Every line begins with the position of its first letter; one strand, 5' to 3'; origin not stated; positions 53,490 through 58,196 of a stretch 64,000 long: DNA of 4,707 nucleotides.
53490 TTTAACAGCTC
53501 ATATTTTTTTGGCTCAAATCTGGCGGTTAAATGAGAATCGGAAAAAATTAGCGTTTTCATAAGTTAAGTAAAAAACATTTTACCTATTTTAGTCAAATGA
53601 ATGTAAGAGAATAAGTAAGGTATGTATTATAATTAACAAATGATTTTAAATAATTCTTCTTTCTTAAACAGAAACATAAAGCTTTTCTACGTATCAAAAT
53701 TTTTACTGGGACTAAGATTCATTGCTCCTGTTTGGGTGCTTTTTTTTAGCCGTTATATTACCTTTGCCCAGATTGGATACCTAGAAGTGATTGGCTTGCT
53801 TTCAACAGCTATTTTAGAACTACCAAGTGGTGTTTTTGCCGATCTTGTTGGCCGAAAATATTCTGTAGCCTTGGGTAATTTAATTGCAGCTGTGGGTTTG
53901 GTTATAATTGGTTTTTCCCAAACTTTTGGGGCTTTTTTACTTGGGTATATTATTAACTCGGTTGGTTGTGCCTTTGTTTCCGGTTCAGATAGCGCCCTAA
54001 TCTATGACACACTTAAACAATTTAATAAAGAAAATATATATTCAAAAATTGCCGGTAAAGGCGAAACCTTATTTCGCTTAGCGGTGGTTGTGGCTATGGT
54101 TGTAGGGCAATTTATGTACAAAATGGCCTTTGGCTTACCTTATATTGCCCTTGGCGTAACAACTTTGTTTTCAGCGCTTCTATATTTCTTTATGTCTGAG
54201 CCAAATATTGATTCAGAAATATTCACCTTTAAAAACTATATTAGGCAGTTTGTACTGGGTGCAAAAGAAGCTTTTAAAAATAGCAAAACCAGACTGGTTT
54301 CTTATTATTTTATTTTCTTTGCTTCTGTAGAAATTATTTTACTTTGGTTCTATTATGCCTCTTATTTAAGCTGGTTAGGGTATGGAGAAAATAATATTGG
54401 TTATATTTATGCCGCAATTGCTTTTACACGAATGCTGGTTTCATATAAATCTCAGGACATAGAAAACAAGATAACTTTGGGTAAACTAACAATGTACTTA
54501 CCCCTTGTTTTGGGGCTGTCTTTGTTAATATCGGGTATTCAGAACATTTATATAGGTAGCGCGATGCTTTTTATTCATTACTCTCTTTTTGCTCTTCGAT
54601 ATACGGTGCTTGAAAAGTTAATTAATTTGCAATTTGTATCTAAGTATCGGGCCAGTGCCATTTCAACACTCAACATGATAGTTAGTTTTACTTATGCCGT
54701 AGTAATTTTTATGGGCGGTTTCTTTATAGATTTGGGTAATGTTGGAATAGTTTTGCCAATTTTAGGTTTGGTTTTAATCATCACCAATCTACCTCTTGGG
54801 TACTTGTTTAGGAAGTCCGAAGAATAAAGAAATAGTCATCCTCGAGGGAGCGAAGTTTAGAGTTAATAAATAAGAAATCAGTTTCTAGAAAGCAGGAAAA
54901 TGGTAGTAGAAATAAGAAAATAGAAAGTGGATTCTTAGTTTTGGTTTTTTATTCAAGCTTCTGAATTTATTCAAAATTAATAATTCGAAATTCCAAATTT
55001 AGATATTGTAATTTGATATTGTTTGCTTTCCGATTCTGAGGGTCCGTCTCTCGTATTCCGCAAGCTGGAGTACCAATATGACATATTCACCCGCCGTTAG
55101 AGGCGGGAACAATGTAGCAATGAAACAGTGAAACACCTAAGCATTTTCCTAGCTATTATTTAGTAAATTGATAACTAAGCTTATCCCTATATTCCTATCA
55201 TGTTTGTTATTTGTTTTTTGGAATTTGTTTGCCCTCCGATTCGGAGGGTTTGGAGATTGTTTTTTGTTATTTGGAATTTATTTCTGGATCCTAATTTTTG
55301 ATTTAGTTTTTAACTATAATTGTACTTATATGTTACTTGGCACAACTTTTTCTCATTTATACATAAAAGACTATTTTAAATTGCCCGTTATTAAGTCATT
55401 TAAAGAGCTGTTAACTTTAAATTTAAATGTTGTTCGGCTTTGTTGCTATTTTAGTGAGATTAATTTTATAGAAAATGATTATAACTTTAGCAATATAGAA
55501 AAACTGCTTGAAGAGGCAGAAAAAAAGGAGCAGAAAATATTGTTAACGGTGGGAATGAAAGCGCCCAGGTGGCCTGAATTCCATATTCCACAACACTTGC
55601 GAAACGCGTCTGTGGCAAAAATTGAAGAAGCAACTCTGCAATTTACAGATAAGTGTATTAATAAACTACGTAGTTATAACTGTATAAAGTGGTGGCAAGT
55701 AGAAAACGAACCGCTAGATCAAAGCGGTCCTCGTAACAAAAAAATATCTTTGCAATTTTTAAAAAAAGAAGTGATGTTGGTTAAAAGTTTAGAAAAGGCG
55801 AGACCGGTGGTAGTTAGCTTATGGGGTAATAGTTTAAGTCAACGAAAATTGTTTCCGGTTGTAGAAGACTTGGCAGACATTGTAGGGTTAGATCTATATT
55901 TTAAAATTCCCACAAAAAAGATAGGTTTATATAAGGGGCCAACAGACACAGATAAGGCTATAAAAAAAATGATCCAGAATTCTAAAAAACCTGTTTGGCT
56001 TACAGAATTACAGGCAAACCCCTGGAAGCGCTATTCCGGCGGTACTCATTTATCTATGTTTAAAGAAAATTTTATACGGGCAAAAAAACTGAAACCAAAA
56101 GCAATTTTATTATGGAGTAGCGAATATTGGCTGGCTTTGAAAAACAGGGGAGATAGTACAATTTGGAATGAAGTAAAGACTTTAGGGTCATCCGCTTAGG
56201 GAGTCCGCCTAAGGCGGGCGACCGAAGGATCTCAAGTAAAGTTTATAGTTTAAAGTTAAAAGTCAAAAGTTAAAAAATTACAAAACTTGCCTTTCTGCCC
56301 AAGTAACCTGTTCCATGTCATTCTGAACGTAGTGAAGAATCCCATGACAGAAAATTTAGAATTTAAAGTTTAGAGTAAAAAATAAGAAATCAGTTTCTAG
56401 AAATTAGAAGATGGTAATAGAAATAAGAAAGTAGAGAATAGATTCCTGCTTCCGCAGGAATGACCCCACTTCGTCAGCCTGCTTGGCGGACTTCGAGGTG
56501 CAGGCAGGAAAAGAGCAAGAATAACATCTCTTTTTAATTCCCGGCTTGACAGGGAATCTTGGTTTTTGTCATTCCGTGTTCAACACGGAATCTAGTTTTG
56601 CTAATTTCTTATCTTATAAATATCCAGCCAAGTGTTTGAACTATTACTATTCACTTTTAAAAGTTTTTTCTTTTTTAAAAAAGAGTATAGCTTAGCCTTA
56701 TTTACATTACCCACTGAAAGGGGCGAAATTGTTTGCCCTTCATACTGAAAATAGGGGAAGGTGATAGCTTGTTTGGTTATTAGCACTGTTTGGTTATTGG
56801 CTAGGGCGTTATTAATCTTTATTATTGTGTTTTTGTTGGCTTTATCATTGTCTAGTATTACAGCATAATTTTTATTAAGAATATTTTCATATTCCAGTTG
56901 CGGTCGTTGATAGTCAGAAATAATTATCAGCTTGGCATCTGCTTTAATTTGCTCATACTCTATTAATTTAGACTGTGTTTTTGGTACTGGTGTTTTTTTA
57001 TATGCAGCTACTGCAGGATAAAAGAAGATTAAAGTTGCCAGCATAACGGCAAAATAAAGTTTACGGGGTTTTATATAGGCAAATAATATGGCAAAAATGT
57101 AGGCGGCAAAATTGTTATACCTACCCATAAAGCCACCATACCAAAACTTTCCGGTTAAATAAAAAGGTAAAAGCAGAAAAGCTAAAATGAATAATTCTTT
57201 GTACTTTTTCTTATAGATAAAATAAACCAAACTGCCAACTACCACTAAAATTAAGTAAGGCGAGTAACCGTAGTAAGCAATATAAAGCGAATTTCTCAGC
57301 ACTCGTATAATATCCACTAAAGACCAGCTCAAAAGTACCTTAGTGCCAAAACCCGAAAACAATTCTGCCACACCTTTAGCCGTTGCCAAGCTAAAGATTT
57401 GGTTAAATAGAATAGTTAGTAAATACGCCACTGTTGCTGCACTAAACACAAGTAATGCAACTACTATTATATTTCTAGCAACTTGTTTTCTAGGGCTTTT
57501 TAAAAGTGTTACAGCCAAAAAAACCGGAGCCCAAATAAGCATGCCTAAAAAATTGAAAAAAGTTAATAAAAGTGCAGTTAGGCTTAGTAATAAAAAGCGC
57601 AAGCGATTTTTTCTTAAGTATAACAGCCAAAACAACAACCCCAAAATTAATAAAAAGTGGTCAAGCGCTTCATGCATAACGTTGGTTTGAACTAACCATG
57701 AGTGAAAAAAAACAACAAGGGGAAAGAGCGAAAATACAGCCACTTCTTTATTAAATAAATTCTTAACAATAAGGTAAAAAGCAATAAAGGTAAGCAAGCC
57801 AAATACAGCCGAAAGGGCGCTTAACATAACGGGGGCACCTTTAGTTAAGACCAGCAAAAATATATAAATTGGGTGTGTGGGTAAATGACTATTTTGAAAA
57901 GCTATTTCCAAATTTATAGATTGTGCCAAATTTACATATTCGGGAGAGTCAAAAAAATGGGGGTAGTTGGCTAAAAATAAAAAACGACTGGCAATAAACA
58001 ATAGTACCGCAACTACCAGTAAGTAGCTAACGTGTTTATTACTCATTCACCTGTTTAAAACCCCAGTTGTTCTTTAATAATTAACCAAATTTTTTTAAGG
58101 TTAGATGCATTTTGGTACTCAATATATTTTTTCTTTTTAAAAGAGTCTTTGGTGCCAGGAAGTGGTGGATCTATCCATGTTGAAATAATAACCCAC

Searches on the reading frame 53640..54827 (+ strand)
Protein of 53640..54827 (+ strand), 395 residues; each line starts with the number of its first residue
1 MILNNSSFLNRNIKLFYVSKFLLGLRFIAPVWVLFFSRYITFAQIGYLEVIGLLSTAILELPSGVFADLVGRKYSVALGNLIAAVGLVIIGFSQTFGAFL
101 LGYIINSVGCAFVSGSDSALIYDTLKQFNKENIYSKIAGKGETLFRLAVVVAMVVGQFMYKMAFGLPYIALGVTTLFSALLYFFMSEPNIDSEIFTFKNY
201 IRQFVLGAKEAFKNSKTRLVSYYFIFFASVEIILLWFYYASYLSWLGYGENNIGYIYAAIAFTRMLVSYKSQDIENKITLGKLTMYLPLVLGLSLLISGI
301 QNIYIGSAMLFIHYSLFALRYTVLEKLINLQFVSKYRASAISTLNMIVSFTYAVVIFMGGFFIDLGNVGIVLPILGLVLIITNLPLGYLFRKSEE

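Call 7: search_protein_families(library=pfam, proteins=[window:53640-54827:+], max_evalue=0.001)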
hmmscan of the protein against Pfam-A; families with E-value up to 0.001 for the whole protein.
window:53640-54827:+ (395 aa): 1 family
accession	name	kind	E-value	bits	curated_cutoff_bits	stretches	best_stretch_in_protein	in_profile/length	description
PF07690.21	MFS_1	-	1.2e-15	57.7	33.4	1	23-311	10-301/347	Major Facilitator Superfamily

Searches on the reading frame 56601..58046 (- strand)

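Call 7: search_protein_families(library=pfam, proteins=[window:56601-58046:-], max_evalue=0.001)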
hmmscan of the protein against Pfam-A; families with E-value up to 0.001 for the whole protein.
window:56601-58046:- (481 aa): 1 family
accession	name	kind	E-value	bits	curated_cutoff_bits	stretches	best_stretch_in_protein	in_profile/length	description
PF13231.12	PMT_2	-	6.3e-05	23.7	26.1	1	77-202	26-155/160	Dolichyl-phosphate-mannose-protein mannosyltransferase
